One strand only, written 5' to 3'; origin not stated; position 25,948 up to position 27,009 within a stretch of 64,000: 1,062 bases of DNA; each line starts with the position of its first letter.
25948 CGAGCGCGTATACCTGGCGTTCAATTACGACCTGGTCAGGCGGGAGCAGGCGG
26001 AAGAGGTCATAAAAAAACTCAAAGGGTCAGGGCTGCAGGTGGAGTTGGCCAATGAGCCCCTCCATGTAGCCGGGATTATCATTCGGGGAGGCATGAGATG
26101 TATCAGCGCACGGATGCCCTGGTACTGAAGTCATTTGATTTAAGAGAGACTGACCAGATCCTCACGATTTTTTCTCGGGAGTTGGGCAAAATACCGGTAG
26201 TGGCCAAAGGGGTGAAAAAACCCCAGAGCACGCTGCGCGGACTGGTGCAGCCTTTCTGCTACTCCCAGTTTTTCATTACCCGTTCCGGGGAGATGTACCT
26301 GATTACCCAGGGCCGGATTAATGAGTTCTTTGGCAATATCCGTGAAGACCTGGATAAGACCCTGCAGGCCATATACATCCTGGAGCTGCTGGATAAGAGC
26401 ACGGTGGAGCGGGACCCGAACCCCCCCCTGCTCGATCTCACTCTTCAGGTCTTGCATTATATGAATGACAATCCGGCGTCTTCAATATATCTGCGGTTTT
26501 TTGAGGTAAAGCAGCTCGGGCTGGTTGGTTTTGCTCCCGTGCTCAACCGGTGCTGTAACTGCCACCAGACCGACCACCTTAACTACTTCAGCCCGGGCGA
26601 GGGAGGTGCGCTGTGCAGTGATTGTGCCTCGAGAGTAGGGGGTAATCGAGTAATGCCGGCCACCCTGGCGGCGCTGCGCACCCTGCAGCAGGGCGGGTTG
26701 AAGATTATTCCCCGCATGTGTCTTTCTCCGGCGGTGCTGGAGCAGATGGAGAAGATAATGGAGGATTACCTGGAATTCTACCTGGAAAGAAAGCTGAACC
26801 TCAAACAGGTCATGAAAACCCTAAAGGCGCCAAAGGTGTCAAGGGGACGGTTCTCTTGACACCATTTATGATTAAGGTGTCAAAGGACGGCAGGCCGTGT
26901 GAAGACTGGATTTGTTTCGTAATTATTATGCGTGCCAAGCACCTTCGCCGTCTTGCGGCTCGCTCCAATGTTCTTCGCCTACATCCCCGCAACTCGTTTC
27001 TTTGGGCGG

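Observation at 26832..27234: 403-bp MITE-like element with 32-bp terminal inverted repeats sitting on the recO stop codon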

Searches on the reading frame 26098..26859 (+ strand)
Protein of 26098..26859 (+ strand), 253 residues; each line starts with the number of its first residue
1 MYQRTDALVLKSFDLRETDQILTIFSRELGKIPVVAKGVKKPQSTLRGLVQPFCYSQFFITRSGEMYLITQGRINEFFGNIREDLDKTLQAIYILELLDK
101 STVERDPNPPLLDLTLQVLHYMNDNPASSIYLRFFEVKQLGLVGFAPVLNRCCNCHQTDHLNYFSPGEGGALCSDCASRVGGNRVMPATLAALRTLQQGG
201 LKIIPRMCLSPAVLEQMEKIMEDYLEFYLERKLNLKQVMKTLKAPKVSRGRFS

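Call 18: find_encoding_contigs(protein=window:26098-26859:+, flank=3000, max_places=6)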
Protein window:26098-26859:+ (253 aa): 24 contigs read that carry it; 5 places shown.
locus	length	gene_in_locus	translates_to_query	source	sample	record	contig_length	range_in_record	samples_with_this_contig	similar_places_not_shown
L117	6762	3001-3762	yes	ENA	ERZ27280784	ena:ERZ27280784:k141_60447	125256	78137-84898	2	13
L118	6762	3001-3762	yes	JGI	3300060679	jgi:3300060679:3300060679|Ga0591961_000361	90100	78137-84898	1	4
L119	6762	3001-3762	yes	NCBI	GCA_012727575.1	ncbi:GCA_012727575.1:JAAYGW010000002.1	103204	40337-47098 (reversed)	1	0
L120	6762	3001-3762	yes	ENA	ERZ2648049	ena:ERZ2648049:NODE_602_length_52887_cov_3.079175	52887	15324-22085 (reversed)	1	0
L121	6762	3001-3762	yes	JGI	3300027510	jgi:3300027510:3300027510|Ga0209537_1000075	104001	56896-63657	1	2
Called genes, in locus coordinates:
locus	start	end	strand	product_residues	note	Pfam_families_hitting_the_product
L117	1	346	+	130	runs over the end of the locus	PF00383:dCMP_cyt_deam_1, PF08211:dCMP_cyt_deam_2, PF26947:CDL (weak)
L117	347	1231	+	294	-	PF00009:GTP_EFTU, PF00350:Dynamin_N (faint), PF01926:MMR_HSR1, PF02421:FeoB_N, PF02492:cobW (faint), PF04548:AIG1 (weak), PF16897:MMR_HSR1_Xtn (weak), PF07650:KH_2, +1 more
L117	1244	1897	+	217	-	PF01791:DeoC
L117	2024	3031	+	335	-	-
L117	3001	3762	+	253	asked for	PF11967:RecO_N, PF02565:RecO_C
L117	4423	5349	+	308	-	PF02091:tRNA-synt_2e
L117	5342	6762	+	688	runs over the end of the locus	PF02092:tRNA_synt_2f, PF05746:DALR_1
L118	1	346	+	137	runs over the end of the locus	PF08211:dCMP_cyt_deam_2, PF00383:dCMP_cyt_deam_1, PF26947:CDL (weak)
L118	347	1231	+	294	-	PF00009:GTP_EFTU, PF00350:Dynamin_N (faint), PF01926:MMR_HSR1, PF02421:FeoB_N, PF02492:cobW (faint), PF04548:AIG1 (weak), PF16897:MMR_HSR1_Xtn (weak), PF07650:KH_2, +1 more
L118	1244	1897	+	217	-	PF01791:DeoC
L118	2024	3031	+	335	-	-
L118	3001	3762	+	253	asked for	PF11967:RecO_N, PF02565:RecO_C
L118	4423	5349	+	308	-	PF02091:tRNA-synt_2e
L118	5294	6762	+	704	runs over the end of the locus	PF02092:tRNA_synt_2f, PF05746:DALR_1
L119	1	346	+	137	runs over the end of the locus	PF08211:dCMP_cyt_deam_2, PF00383:dCMP_cyt_deam_1, PF26947:CDL (weak)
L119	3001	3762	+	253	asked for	PF11967:RecO_N, PF02565:RecO_C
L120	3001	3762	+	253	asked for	PF11967:RecO_N, PF02565:RecO_C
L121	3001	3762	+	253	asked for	PF11967:RecO_N, PF02565:RecO_C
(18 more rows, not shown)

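Call 19: search_protein_families(library=pfam, proteins=[window:26098-26859:+])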
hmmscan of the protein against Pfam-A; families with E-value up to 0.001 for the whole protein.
window:26098-26859:+ (253 aa): 2 families
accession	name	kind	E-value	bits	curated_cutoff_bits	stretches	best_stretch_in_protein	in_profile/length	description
PF02565.21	RecO_C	-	7.6e-37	126.9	22.1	1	82-234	1-154/157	Recombination protein O C terminal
PF11967.14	RecO_N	-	3.7e-22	78.6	27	1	1-75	1-77/80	Recombination protein O N terminal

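Call 20: find_homologous_proteins(query=window:26098-26859:+, max_evalue=1e-30)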
Query window:26098-26859:+ (253 aa): 32 proteins with E <= 1e-30 among 1404 candidates.
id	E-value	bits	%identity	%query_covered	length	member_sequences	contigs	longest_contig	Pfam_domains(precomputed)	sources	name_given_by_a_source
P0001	1.2e-165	567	100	100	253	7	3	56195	PF11967.15,PF02565.22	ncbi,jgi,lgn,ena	jgi:DNA repair protein RecO (recombination protein O)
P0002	2.3e-143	494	90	97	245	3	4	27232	PF11967.15,PF02565.22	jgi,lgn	-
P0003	2.7e-140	484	88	96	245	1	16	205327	PF11967.15,PF02565.22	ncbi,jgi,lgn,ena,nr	ncbi:MAG: DNA repair protein RecO [Syntrophomonadaceae bacterium]|nr:DNA repair protein RecO [Syntro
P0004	1.4e-127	442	82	96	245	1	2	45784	PF11967.15,PF02565.22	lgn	-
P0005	4.4e-127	441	81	96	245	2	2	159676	PF11967.15,PF02565.22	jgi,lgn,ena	-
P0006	4.6e-127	440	81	96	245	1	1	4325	PF11967.15,PF02565.22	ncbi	ncbi:MAG: DNA repair protein RecO [Bacillota bacterium]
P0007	1.4e-121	422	76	97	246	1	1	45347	PF11967.15,PF02565.22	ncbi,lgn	-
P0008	1.2e-118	413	76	96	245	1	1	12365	PF11967.15,PF02565.22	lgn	-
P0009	1.5e-116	406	75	96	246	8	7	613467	PF11967.15,PF02565.22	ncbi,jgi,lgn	ncbi:MAG: DNA repair protein RecO [Syntrophomonadales bacterium]|jgi:DNA repair protein RecO (recomb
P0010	2.7e-115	402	74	96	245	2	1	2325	PF11967.15,PF02565.22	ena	-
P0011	4.4e-109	382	71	96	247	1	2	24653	PF11967.15,PF02565.22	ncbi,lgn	-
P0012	1.5e-100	354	64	96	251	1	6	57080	PF11967.15,PF02565.22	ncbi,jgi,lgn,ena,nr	ncbi:MAG: DNA repair protein RecO [Syntrophomonadaceae bacterium]|nr:DNA repair protein RecO [Syntro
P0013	3.4e-94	333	62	96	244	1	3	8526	PF11967.15,PF02565.22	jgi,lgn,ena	-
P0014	1.2e-91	325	59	96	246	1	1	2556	PF11967.15,PF02565.22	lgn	-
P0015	1.2e-89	318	58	96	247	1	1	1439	PF11967.15,PF02565.22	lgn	-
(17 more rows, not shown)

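Call 21: find_encoding_contigs(protein=P0002, flank=2500, max_places=2)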
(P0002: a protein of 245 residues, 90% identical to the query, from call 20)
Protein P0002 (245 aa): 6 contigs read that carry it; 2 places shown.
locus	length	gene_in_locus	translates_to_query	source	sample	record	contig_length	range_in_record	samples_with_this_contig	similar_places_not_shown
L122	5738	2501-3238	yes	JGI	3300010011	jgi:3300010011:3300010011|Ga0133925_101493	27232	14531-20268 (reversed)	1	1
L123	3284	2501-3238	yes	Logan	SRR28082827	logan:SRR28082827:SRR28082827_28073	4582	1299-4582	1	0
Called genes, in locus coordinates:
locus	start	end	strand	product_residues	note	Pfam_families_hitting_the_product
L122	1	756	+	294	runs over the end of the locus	PF00009:GTP_EFTU, PF00350:Dynamin_N (faint), PF01926:MMR_HSR1, PF02421:FeoB_N, PF02492:cobW (faint), PF03193:RsgA_GTPase (faint), PF04548:AIG1 (weak), PF07650:KH_2, +1 more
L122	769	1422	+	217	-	PF01791:DeoC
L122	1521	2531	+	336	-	-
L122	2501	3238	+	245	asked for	PF11967:RecO_N, PF02565:RecO_C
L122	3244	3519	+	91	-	-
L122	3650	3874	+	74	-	-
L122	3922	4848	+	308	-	PF02091:tRNA-synt_2e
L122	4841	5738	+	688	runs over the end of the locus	PF02092:tRNA_synt_2f, PF05746:DALR_1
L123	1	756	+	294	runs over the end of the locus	PF00009:GTP_EFTU, PF00350:Dynamin_N (faint), PF01926:MMR_HSR1, PF02421:FeoB_N, PF02492:cobW (faint), PF03193:RsgA_GTPase (faint), PF04548:AIG1 (weak), PF07650:KH_2, +1 more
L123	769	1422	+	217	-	PF01791:DeoC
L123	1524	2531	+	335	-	-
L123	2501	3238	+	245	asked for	PF11967:RecO_N, PF02565:RecO_C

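Call 22: find_encoding_contigs(protein=P0003, flank=2500, max_places=2)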
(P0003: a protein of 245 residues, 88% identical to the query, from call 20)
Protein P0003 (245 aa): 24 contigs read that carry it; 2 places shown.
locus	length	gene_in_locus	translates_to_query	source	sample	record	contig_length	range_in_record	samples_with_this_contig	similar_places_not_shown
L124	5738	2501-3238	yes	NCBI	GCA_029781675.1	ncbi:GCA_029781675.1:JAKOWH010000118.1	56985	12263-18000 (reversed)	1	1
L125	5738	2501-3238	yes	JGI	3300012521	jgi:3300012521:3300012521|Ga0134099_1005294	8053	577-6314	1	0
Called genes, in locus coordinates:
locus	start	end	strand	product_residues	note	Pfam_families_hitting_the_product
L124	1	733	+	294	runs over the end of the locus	PF00009:GTP_EFTU, PF00350:Dynamin_N (faint), PF01926:MMR_HSR1, PF02421:FeoB_N, PF03193:RsgA_GTPase (faint), PF04548:AIG1 (weak), PF16897:MMR_HSR1_Xtn (weak), PF07650:KH_2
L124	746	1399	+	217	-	PF01791:DeoC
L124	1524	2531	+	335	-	-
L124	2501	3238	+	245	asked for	PF11967:RecO_N, PF02565:RecO_C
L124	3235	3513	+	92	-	-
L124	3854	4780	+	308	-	PF02091:tRNA-synt_2e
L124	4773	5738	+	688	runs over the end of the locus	PF02092:tRNA_synt_2f, PF05746:DALR_1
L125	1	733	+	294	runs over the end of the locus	PF00009:GTP_EFTU, PF00350:Dynamin_N (faint), PF01926:MMR_HSR1, PF02421:FeoB_N, PF03193:RsgA_GTPase (faint), PF04548:AIG1 (weak), PF16897:MMR_HSR1_Xtn (weak), PF07650:KH_2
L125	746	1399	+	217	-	PF01791:DeoC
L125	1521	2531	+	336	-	-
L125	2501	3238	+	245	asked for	PF11967:RecO_N, PF02565:RecO_C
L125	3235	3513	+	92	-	-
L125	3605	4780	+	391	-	PF02091:tRNA-synt_2e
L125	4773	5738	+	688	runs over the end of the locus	PF02092:tRNA_synt_2f, PF05746:DALR_1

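Call 23: find_encoding_contigs(protein=P0005, flank=2500, max_places=2)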
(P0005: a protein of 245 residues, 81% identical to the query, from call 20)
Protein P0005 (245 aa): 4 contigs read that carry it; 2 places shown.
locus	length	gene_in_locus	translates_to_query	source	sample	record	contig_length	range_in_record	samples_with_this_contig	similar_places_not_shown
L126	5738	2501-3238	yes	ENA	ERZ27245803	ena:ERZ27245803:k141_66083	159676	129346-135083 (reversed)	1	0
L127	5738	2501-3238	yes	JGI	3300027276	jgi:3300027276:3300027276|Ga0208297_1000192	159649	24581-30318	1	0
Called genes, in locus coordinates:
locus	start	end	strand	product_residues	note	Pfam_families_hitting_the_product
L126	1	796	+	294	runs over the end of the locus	PF00009:GTP_EFTU, PF00350:Dynamin_N (faint), PF01926:MMR_HSR1, PF02421:FeoB_N, PF02492:cobW (faint), PF04548:AIG1 (weak), PF16897:MMR_HSR1_Xtn (weak), PF07650:KH_2, +1 more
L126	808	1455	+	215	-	PF01791:DeoC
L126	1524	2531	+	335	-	-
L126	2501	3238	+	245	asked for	PF11967:RecO_N, PF02565:RecO_C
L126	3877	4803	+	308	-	PF02091:tRNA-synt_2e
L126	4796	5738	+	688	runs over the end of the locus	PF02092:tRNA_synt_2f, PF05746:DALR_1 (weak)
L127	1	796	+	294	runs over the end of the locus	PF00009:GTP_EFTU, PF00350:Dynamin_N (faint), PF01926:MMR_HSR1, PF02421:FeoB_N, PF02492:cobW (faint), PF04548:AIG1 (weak), PF16897:MMR_HSR1_Xtn (weak), PF07650:KH_2, +1 more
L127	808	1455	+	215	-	PF01791:DeoC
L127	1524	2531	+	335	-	-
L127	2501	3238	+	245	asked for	PF11967:RecO_N, PF02565:RecO_C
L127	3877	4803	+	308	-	PF02091:tRNA-synt_2e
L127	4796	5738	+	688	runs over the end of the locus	PF02092:tRNA_synt_2f, PF05746:DALR_1 (weak)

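Call 24: find_encoding_contigs(protein=P0009, flank=2500, max_places=2)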
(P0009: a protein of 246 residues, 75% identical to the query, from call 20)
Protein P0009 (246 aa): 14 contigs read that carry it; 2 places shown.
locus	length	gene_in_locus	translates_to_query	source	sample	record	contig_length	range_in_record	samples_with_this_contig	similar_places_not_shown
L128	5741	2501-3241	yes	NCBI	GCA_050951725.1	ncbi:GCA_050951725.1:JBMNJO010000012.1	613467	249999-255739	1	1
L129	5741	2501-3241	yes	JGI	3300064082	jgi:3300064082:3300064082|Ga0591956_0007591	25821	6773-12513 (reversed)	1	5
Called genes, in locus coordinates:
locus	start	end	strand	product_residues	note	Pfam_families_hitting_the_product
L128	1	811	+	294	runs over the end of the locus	PF00009:GTP_EFTU, PF00350:Dynamin_N (faint), PF01926:MMR_HSR1, PF02421:FeoB_N, PF02492:cobW (faint), PF04548:AIG1 (weak), PF16897:MMR_HSR1_Xtn (weak), PF07650:KH_2, +1 more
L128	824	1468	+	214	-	PF01791:DeoC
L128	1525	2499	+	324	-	-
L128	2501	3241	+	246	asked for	PF11967:RecO_N, PF02565:RecO_C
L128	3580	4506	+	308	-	PF02091:tRNA-synt_2e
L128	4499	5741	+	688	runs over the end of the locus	PF02092:tRNA_synt_2f, PF05746:DALR_1 (weak)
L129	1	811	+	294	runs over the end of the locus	PF00009:GTP_EFTU, PF00350:Dynamin_N (faint), PF01926:MMR_HSR1, PF02421:FeoB_N, PF02492:cobW (faint), PF04548:AIG1 (weak), PF16897:MMR_HSR1_Xtn (weak), PF07650:KH_2, +1 more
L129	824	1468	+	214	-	PF01791:DeoC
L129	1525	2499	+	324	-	-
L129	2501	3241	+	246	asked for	PF11967:RecO_N, PF02565:RecO_C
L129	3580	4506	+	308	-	PF02091:tRNA-synt_2e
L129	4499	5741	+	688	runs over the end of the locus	PF02092:tRNA_synt_2f, PF05746:DALR_1 (weak)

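Call 32: find_encoding_contigs(protein=P0004, flank=2500, max_places=1)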
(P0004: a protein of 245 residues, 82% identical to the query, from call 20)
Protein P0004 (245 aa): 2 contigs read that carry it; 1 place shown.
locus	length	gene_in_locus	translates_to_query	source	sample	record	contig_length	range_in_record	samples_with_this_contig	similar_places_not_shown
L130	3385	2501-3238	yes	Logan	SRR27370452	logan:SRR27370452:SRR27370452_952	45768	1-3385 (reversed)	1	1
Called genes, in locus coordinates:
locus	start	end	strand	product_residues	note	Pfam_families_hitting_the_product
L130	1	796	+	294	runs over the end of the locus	PF00009:GTP_EFTU, PF00350:Dynamin_N (faint), PF01926:MMR_HSR1, PF02421:FeoB_N, PF03193:RsgA_GTPase (faint), PF16897:MMR_HSR1_Xtn (weak), PF07650:KH_2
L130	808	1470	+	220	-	PF01791:DeoC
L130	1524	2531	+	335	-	-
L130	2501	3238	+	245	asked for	PF11967:RecO_N, PF02565:RecO_C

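Call 33: find_encoding_contigs(protein=P0007, flank=2500, max_places=1)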
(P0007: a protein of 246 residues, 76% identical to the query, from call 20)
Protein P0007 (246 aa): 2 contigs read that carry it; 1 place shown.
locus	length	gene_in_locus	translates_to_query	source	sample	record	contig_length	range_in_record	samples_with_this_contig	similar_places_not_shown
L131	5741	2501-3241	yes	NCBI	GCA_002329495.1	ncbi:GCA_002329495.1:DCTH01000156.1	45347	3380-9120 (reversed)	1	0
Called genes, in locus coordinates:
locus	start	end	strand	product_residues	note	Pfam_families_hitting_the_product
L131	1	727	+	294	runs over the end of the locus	PF00009:GTP_EFTU, PF00350:Dynamin_N (faint), PF01926:MMR_HSR1, PF02421:FeoB_N, PF02492:cobW (faint), PF04548:AIG1 (weak), PF16897:MMR_HSR1_Xtn (weak), PF07650:KH_2, +1 more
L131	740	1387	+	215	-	PF01791:DeoC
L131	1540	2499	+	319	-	-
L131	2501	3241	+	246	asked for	PF11967:RecO_N, PF02565:RecO_C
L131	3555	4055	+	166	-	-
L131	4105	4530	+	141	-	PF02091:tRNA-synt_2e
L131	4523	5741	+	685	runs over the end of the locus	-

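Call 34: find_encoding_contigs(protein=P0011, flank=2500, max_places=1)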
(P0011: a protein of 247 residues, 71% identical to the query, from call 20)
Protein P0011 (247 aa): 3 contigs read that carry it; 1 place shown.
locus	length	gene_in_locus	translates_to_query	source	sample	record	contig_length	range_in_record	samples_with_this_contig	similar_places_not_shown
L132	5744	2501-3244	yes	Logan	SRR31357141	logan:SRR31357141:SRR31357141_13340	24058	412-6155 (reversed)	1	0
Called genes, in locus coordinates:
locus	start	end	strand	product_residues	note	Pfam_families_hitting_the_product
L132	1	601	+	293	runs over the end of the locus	PF00009:GTP_EFTU, PF00350:Dynamin_N (faint), PF01926:MMR_HSR1, PF02421:FeoB_N, PF03193:RsgA_GTPase (faint), PF04548:AIG1 (faint), PF07650:KH_2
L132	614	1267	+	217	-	PF01791:DeoC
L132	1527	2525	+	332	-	-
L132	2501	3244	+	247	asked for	PF11967:RecO_N, PF02565:RecO_C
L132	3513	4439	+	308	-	PF02091:tRNA-synt_2e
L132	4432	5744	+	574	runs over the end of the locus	?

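Call 35: find_encoding_contigs(protein=P0012, flank=2500, max_places=1)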
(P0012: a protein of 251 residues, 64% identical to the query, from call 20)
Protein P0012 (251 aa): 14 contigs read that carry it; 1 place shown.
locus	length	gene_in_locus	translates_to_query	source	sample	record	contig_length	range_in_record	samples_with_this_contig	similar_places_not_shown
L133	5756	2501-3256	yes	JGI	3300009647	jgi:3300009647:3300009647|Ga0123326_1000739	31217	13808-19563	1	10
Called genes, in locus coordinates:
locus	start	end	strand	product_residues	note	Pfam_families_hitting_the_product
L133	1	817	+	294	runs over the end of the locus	PF00009:GTP_EFTU, PF00350:Dynamin_N (faint), PF01926:MMR_HSR1, PF02421:FeoB_N, PF02492:cobW (faint), PF03193:RsgA_GTPase (faint), PF04548:AIG1, PF07650:KH_2, +1 more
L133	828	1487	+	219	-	PF01791:DeoC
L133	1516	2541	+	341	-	-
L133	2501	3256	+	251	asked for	PF11967:RecO_N, PF02565:RecO_C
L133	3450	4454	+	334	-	PF02091:tRNA-synt_2e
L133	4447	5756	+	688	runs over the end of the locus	PF02092:tRNA_synt_2f, PF05746:DALR_1 (faint)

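Call 39: find_encoding_contigs(protein=P0006, flank=2500, max_places=1)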
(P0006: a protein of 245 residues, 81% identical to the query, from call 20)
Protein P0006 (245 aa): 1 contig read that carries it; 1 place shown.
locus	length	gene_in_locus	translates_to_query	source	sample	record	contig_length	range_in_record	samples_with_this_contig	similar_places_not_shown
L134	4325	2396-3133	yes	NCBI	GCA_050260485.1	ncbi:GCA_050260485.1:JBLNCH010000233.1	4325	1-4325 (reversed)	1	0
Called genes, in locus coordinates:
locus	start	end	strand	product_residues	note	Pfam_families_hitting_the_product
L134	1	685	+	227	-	PF00009:GTP_EFTU, PF16897:MMR_HSR1_Xtn (weak), PF07650:KH_2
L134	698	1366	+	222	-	PF01791:DeoC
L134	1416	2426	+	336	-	-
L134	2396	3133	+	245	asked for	PF11967:RecO_N, PF02565:RecO_C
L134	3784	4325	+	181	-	PF02091:tRNA-synt_2e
